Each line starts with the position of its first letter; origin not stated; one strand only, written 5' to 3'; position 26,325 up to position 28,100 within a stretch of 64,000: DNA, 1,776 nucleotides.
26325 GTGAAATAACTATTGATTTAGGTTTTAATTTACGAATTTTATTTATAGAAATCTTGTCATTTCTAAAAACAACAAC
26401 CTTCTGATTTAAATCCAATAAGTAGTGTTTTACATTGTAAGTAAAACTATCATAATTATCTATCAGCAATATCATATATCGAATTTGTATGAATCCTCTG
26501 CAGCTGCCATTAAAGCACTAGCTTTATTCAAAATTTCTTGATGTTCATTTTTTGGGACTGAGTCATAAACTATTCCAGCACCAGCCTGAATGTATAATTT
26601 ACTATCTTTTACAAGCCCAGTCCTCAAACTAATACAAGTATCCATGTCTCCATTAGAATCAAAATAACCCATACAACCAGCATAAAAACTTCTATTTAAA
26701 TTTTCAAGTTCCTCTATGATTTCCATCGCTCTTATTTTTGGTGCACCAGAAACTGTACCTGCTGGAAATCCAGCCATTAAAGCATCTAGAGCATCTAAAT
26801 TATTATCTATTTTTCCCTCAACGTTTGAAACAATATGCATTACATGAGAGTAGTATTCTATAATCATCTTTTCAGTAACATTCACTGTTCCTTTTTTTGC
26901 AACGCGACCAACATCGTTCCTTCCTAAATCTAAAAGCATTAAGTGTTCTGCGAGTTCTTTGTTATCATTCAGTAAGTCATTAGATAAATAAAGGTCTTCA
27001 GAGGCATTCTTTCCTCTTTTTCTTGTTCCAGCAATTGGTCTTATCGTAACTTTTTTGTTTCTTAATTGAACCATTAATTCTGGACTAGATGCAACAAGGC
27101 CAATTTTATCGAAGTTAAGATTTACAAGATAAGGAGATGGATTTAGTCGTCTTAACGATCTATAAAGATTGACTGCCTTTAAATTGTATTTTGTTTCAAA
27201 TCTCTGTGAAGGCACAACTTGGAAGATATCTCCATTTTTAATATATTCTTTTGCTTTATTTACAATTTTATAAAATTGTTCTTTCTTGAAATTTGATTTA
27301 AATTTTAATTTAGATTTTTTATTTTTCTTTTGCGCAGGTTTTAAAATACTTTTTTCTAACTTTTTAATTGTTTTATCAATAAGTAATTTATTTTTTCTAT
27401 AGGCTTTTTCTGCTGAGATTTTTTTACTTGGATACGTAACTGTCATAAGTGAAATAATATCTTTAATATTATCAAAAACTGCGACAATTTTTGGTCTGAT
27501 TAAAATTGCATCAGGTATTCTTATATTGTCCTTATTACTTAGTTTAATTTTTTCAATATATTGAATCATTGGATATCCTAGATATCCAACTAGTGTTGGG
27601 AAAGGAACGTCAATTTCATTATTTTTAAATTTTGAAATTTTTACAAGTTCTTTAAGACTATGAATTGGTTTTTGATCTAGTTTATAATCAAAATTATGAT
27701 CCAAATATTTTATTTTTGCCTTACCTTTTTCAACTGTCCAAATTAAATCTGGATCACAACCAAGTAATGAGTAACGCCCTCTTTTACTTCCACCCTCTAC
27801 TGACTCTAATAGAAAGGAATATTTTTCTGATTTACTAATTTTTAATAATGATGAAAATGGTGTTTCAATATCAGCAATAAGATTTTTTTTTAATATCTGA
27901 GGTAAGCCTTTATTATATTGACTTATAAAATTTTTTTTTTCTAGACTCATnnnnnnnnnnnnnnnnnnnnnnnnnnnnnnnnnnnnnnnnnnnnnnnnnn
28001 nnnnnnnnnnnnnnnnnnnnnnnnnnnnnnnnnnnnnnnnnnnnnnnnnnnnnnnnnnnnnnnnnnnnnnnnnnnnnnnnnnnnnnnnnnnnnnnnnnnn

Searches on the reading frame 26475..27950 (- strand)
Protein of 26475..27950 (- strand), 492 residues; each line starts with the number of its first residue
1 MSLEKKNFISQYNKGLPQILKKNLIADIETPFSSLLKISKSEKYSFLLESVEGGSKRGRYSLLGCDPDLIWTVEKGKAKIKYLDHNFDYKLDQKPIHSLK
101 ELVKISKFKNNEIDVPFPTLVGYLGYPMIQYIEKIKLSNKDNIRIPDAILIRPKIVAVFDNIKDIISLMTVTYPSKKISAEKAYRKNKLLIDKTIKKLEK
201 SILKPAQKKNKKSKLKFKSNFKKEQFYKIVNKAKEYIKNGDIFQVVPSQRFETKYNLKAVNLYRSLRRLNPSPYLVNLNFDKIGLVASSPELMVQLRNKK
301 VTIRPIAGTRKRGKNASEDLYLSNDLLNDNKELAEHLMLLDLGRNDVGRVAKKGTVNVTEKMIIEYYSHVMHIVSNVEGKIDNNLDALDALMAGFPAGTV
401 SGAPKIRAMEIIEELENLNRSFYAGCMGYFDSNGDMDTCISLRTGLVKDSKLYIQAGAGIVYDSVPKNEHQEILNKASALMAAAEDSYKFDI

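Call 49: find_encoding_contigs(protein=window:26475-27950:-, flank=10000, max_places=10)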
Protein window:26475-27950:- (492 aa): 7 contigs read that carry it; 5 places shown.
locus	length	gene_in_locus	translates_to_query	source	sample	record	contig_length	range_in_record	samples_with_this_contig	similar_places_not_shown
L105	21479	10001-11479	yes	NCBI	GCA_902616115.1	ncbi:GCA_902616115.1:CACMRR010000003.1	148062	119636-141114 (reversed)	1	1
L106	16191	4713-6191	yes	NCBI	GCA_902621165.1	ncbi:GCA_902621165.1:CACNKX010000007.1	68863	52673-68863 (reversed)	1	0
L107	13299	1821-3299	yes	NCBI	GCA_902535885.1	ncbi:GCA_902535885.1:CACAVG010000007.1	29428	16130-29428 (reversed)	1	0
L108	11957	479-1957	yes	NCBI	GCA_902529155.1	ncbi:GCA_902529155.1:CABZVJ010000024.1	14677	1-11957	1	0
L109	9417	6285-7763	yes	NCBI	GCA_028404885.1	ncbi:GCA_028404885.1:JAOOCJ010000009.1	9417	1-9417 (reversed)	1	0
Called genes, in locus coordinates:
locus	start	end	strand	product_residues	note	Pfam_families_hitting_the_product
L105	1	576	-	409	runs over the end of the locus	PF00364:Biotin_lipoyl, PF02817:E3_binding, PF00198:2-oxoacid_dh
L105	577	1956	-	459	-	PF00364:Biotin_lipoyl, PF25997:BSH_YhbJ (faint), PF02779:Transket_pyr, PF02780:Transketolase_C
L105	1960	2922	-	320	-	PF00676:E1_dh, PF13292:DXP_synthase_N (weak)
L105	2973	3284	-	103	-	PF04977:DivIC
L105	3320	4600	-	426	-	PF03952:Enolase_N, PF00113:Enolase_C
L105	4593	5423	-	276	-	PF00793:DAHP_synth_1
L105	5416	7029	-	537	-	PF06418:CTP_synth_N, PF00117:GATase, PF07722:Peptidase_C26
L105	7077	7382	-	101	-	PF03840:SecG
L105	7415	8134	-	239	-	PF00121:TIM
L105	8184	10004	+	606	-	PF13623:SurA_N_2, PF13624:SurA_N_3, PF00639:Rotamase (faint), PF13145:Rotamase_2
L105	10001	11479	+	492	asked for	PF04715:, PF00425:Chorismate_bind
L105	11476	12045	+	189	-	PF00117:GATase, PF07722:Peptidase_C26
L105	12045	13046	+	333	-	PF02885:Glycos_trans_3N, PF00591:Glycos_transf_3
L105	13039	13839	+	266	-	PF00218:IGPS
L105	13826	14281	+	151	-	PF01967:MoaC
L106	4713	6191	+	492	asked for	PF04715:, PF00425:Chorismate_bind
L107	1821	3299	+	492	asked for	PF04715:, PF00425:Chorismate_bind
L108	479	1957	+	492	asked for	PF04715:, PF00425:Chorismate_bind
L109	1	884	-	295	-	PF03952:Enolase_N, PF00113:Enolase_C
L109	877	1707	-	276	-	PF00793:DAHP_synth_1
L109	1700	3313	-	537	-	PF06418:CTP_synth_N, PF00117:GATase, PF07722:Peptidase_C26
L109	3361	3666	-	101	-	PF03840:SecG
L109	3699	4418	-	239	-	PF00121:TIM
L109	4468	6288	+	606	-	PF13623:SurA_N_2, PF13624:SurA_N_3, PF00639:Rotamase (faint), PF13145:Rotamase_2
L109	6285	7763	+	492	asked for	PF04715:, PF00425:Chorismate_bind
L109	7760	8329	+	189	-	PF00117:GATase, PF07722:Peptidase_C26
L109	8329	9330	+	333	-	PF02885:Glycos_trans_3N, PF00591:Glycos_transf_3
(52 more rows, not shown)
